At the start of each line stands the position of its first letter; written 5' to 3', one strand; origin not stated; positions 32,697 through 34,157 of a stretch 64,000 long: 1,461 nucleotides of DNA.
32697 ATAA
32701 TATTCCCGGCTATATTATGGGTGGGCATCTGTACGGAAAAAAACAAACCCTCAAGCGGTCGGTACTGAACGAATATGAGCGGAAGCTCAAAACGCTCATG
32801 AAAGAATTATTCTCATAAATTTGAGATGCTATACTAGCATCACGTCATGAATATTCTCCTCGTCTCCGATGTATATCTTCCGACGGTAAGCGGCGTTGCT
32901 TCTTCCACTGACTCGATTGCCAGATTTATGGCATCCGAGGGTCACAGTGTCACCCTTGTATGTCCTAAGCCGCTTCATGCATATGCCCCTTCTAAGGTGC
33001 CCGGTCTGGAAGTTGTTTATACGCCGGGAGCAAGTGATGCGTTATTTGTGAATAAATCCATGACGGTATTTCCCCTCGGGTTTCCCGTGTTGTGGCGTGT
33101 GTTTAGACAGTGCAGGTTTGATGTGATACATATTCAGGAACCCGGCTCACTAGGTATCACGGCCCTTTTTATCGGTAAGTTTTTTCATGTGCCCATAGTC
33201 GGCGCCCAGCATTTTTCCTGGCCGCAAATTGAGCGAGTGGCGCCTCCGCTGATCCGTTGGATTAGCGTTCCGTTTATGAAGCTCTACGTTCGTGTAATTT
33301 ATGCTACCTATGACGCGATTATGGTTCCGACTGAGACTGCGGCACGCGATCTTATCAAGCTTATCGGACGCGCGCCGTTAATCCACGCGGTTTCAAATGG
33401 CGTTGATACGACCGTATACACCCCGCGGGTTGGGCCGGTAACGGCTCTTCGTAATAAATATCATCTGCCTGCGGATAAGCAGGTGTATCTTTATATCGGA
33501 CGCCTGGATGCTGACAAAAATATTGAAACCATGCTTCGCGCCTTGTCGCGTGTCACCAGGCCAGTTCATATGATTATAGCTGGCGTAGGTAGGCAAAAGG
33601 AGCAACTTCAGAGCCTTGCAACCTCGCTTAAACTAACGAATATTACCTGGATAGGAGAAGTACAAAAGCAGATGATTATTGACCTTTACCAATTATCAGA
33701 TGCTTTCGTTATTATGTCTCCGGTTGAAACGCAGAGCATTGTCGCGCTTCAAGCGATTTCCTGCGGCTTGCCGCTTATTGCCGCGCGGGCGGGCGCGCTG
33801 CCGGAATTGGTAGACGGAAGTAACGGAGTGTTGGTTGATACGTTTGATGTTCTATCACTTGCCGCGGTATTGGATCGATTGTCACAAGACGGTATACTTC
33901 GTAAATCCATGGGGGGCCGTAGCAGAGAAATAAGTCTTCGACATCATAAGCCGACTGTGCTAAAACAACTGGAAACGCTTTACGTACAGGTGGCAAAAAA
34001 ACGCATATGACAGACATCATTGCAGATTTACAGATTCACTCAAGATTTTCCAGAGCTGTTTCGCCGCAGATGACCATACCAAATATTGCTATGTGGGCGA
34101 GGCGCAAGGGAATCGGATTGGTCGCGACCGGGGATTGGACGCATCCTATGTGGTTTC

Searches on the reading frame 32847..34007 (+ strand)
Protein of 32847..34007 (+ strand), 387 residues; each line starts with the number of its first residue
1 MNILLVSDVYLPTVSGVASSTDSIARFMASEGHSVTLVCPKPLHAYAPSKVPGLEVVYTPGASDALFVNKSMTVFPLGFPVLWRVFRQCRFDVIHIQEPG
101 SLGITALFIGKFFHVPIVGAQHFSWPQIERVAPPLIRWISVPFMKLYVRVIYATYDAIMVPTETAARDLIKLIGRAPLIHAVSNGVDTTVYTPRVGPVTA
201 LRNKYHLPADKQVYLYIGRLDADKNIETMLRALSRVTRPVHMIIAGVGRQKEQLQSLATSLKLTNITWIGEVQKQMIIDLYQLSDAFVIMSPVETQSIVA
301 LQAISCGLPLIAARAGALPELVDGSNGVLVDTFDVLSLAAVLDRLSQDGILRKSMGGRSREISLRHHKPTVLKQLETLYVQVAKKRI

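Call 82: search_protein_families(library=pfam, max_evalue=0.00001, proteins=[window:32847-34007:+])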
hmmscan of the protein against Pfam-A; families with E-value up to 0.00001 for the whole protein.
window:32847-34007:+ (387 aa): 4 families
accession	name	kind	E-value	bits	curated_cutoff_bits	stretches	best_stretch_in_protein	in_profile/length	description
PF00534.26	Glycos_transf_1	-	2.8e-29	102.3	26.4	1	201-360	5-170/172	Glycosyl transferases group 1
PF13692.12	Glyco_trans_1_4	-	2.6e-25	89.8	27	1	212-348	2-142/142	Glycosyl transferases group 1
PF13439.12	Glyco_transf_4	-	3e-24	86.4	28.5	1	14-189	1-169/170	Glycosyltransferase Family 4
PF13579.12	Glyco_trans_4_4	-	1.6e-15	58.2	29.7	1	15-185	1-158/158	Glycosyl transferase 4-like domain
